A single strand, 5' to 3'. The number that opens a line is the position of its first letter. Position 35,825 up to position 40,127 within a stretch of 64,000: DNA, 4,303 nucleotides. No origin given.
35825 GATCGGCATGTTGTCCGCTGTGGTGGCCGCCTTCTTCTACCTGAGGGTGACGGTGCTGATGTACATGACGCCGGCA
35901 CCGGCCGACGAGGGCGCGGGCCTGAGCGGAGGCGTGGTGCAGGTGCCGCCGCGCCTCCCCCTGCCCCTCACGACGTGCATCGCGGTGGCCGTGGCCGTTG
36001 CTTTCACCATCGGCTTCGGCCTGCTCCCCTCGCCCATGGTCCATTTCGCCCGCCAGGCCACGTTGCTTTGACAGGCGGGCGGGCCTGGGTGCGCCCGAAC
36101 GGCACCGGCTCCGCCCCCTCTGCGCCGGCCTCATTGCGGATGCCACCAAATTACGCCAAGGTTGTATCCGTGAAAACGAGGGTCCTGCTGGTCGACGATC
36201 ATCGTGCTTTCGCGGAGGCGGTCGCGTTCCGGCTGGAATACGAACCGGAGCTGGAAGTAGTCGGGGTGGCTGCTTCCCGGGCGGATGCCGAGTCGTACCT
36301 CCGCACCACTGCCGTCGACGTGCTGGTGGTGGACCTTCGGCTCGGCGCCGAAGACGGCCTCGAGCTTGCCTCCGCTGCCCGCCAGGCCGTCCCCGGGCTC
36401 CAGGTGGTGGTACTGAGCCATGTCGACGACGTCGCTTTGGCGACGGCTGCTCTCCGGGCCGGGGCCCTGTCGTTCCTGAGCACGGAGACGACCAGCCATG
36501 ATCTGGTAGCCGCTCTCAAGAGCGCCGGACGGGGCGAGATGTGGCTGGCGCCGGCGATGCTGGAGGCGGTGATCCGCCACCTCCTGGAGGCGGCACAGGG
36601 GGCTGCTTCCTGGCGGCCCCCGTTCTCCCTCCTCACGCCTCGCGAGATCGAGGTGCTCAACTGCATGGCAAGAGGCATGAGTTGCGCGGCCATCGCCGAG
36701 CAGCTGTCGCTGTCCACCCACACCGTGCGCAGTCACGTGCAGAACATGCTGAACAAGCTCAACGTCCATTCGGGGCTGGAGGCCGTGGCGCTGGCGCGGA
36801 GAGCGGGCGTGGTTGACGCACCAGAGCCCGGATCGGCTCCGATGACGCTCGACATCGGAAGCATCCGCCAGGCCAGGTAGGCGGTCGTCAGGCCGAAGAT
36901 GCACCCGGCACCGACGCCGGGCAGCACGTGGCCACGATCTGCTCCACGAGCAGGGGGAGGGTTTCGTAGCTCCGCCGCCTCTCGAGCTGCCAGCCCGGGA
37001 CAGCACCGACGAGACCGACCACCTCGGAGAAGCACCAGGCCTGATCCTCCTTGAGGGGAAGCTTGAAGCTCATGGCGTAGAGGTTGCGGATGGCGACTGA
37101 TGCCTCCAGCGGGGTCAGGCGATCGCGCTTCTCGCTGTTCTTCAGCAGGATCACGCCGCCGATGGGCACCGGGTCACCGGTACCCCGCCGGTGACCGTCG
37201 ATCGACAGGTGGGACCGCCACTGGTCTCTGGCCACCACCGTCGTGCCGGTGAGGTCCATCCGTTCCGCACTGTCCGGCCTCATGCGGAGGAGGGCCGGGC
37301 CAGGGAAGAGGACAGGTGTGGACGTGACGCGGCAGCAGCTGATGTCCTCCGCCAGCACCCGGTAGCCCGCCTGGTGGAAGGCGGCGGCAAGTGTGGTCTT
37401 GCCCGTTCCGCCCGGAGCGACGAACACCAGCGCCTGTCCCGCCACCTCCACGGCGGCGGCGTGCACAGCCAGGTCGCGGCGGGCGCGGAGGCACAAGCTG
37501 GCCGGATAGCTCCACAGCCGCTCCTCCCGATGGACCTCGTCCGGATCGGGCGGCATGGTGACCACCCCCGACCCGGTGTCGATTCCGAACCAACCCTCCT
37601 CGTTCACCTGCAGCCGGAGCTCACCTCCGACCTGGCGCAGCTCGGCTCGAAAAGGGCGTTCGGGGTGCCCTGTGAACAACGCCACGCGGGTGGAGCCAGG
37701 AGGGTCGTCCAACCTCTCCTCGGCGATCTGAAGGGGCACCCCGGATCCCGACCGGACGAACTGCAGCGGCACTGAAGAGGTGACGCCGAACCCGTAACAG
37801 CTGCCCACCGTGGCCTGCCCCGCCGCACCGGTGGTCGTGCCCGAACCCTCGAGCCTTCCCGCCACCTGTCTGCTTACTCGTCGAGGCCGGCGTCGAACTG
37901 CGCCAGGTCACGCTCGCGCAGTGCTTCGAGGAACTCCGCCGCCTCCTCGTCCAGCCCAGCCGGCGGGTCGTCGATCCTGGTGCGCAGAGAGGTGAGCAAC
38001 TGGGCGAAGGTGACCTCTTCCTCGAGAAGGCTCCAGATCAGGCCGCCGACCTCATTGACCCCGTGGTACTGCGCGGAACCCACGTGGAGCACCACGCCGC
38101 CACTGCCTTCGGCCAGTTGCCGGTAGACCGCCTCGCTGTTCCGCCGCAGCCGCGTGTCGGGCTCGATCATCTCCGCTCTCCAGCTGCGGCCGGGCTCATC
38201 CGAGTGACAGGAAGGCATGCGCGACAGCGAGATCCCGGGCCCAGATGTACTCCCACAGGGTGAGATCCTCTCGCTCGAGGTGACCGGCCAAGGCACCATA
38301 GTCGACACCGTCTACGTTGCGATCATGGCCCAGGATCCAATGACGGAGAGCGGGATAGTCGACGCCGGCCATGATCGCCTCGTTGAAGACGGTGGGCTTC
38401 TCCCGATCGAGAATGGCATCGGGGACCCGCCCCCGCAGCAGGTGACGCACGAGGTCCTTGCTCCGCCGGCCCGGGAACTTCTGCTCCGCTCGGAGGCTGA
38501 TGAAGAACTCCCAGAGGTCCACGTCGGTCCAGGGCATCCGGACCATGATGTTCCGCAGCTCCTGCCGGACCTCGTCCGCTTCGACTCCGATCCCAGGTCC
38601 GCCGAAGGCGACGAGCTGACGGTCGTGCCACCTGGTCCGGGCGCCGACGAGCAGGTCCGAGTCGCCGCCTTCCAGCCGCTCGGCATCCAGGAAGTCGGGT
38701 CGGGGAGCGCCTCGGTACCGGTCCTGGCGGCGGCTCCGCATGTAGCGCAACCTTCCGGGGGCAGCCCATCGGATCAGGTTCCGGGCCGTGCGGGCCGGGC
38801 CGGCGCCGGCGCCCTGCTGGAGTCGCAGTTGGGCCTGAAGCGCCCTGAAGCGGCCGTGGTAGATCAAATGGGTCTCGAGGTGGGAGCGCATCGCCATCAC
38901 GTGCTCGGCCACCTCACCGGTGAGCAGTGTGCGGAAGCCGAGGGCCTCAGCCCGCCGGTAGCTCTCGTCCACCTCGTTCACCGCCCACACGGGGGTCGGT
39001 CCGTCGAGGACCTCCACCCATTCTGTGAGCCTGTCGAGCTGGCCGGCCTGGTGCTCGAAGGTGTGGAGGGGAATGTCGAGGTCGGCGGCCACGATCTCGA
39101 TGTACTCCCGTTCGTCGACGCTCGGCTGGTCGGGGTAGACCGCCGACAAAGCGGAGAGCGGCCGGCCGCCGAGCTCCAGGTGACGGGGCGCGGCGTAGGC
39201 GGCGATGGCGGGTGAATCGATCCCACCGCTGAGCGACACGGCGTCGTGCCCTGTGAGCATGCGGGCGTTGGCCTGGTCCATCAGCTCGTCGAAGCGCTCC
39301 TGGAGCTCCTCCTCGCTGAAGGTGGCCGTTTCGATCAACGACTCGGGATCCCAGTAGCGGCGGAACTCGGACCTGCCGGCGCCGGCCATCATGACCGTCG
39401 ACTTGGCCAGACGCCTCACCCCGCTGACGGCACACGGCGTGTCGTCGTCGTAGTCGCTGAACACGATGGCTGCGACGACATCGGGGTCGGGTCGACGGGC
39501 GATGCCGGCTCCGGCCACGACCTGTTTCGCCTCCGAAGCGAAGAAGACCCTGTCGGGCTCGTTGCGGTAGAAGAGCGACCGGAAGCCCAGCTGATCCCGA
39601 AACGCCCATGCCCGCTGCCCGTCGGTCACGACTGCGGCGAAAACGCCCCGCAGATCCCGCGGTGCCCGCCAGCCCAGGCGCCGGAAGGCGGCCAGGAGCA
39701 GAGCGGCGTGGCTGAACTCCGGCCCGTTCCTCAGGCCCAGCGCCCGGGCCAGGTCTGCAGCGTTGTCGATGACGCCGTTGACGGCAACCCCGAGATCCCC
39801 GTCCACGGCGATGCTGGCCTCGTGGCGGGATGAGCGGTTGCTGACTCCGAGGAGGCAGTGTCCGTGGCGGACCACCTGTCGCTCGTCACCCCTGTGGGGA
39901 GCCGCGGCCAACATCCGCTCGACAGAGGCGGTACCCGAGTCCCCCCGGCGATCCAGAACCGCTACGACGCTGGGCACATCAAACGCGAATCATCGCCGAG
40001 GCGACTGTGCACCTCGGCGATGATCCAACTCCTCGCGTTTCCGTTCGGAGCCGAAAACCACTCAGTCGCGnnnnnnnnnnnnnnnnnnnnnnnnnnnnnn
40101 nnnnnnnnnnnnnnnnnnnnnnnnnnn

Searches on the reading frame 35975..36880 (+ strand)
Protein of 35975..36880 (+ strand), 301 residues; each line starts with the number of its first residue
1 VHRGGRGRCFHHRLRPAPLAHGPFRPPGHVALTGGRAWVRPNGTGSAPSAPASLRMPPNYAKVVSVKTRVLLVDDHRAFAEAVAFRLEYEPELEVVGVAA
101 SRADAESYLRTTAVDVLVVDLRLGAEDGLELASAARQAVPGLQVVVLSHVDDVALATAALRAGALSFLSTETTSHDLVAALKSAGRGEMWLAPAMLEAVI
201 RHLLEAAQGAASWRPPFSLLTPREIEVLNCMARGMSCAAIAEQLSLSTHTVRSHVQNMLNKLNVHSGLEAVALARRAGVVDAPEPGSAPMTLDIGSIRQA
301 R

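Call 55: search_protein_families(library=pfam, proteins=[window:35975-36880:+], max_evalue=0.001)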
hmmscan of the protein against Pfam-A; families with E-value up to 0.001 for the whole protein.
window:35975-36880:+ (301 aa): 2 families
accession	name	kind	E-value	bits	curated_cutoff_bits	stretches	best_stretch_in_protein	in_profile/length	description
PF00196.25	GerE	-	1.9e-18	66.3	23.5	1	219-274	2-57/57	Bacterial regulatory proteins, luxR family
PF00072.30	Response_reg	-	8.5e-18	65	30.2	1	70-181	1-110/111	Response regulator receiver domain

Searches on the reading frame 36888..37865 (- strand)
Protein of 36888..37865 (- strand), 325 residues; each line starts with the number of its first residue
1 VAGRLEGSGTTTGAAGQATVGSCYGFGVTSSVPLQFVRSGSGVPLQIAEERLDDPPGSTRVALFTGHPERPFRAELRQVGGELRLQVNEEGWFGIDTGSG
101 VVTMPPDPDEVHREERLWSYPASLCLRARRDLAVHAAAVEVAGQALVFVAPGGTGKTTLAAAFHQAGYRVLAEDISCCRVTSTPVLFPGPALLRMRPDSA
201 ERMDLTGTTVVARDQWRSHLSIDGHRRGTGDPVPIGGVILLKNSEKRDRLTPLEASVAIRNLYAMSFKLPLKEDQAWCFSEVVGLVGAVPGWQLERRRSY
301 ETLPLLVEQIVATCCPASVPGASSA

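Call 6: search_protein_families(library=pfam, proteins=[window:36888-37865:-], max_evalue=0.01)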
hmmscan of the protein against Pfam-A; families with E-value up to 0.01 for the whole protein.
window:36888-37865:- (325 aa): 0 families

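Call 7: search_protein_families(library=ncbifam, proteins=[window:36888-37865:-], max_evalue=1)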
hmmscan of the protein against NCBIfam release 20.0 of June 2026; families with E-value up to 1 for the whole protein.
window:36888-37865:- (325 aa): 4 families
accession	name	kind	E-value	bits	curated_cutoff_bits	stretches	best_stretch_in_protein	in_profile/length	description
TIGR04352.1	HprK_rel_A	equivalog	5e-13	48.8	200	1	122-183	87-148/280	HprK-related kinase A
TIGR04249.1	SCM_chp_ScmC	equivalog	0.00035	20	125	1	120-174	114-167/292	SynChlorMet cassette protein ScmC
TIGR03922.1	T7SS_EccA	equivalog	0.0059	15.2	466.65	1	135-165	304-334/557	type VII secretion AAA-ATPase EccA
TIGR04355.1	HprK_rel_B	hypoth_equivalog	0.038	13.1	200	1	131-174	144-187/351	HprK-related kinase B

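Call 49: search_solved_structures(query=window:36888-37865:-, max_evalue=0.01)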
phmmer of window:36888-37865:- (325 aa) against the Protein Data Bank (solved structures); distinct sequences matched with E-value up to 0.01: 0.

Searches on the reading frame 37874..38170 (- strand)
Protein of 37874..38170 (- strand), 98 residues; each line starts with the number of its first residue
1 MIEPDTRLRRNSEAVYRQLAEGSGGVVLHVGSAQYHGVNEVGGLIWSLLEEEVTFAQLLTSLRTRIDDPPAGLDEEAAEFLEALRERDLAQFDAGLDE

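Call 6: search_protein_families(library=pfam, proteins=[window:37874-38170:-], max_evalue=0.01)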
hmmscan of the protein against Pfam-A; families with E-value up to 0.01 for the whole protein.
window:37874-38170:- (98 aa): 1 family
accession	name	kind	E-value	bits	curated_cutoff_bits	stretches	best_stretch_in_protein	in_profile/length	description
PF05402.18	PqqD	-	1.3e-12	48.3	23.4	1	26-89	3-66/67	Coenzyme PQQ synthesis protein D (PqqD)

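Call 7: search_protein_families(library=ncbifam, proteins=[window:37874-38170:-], max_evalue=1)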
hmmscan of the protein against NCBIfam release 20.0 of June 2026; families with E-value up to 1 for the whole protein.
window:37874-38170:- (98 aa): 4 families
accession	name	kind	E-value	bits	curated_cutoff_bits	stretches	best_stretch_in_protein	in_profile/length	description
NF033536.1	lasso_PqqD_Bac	exception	1.8e-08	34.4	80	1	25-91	21-87/88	lasso peptide biosynthesis PqqD family chaperone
TIGR04248.1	SCM_PqqD_rel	equivalog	8.2e-07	29.1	100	1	31-91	22-82/84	SynChlorMet cassette protein ScmD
NF033530.1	lasso_PqqD_Strm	exception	0.00073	19.7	70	1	23-89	11-77/78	lasso peptide biosynthesis PqqD family chaperone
TIGR03859.1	PQQ_PqqD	equivalog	0.0027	17.5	46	1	38-88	29-78/81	pyrroloquinoline quinone biosynthesis peptide chaperone PqqD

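Call 50: search_solved_structures(query=window:37874-38170:-, max_evalue=0.01)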
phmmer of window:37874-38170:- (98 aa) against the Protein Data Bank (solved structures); distinct sequences matched with E-value up to 0.01: 2.
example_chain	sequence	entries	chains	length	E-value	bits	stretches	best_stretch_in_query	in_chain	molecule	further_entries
9x90_B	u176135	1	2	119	1.7e-05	28.4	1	22-89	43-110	Lasso peptide biosynthesis PqqD family chaperone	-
5v1u_A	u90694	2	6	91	6.9e-05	26.4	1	25-91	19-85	TbiB1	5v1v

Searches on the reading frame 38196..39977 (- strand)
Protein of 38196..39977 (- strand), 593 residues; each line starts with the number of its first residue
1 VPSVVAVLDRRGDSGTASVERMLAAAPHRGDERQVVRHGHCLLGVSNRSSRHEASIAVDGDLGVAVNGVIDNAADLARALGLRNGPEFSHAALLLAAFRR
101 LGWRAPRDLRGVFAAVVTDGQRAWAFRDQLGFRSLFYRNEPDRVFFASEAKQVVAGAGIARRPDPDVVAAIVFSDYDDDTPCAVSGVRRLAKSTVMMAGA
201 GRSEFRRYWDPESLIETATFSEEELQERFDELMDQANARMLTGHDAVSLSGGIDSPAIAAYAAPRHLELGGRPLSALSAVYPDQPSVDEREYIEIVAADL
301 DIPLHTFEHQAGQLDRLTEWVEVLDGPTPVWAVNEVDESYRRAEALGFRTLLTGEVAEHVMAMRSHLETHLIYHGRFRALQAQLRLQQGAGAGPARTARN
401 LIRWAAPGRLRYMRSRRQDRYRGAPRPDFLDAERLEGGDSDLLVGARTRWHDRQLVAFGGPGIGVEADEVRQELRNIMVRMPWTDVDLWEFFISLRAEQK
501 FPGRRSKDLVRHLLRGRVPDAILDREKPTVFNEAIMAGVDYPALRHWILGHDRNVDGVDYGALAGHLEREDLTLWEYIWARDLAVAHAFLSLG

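Call 6: search_protein_families(library=pfam, proteins=[window:38196-39977:-], max_evalue=0.01)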
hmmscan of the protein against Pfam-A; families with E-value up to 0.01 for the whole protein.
window:38196-39977:- (593 aa): 4 families
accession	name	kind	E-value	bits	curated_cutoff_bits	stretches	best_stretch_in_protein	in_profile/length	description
PF00733.27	Asn_synthase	-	2e-21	77.5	21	1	246-530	21-288/354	Asparagine synthase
PF13537.11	GATase_7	-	1.1e-12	48.5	25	1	58-154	20-122/123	Glutamine amidotransferase domain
PF13522.11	GATase_6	-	1.9e-08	34.9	27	1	57-149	34-130/130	Glutamine amidotransferase domain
PF12481.13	DUF3700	-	0.0015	18.5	27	1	43-156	58-178/228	Aluminium induced protein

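Call 7: search_protein_families(library=ncbifam, proteins=[window:38196-39977:-], max_evalue=1)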
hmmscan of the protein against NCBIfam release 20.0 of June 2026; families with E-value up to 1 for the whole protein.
window:38196-39977:- (593 aa): 6 families
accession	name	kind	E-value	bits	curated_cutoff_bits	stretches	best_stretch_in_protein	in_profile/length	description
TIGR01536.1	asn_synth_AEB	equivalog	3.8e-40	138.4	267.1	1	16-527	17-514/517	asparagine synthase (glutamine-hydrolyzing)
NF033535.1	lass_lactam_cya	exception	1.3e-38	133.1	525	2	15-385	16-400/668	lasso peptide isopeptide bond-forming cyclase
TIGR03108.1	eps_aminotran_1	hypoth_equivalog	1.5e-25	90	816.9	2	5-327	5-338/628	XrtA/PEP-CTERM system amidotransferase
TIGR03104.1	trio_amidotrans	equivalog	3.6e-23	81.6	570.1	1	18-323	19-340/589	N-acetylglutaminylglutamine amidotransferase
NF006949.0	PRK09431.1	equivalog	1.5e-15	56.7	499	2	1-155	1-167/554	asparagine synthase B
TIGR01134.1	purF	equivalog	0.049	13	350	1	106-162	152-208/432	amidophosphoribosyltransferase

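Call 48: search_solved_structures(query=window:38196-39977:-, max_evalue=0.001)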
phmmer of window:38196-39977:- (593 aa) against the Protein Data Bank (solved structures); distinct sequences matched with E-value up to 0.001: 0.
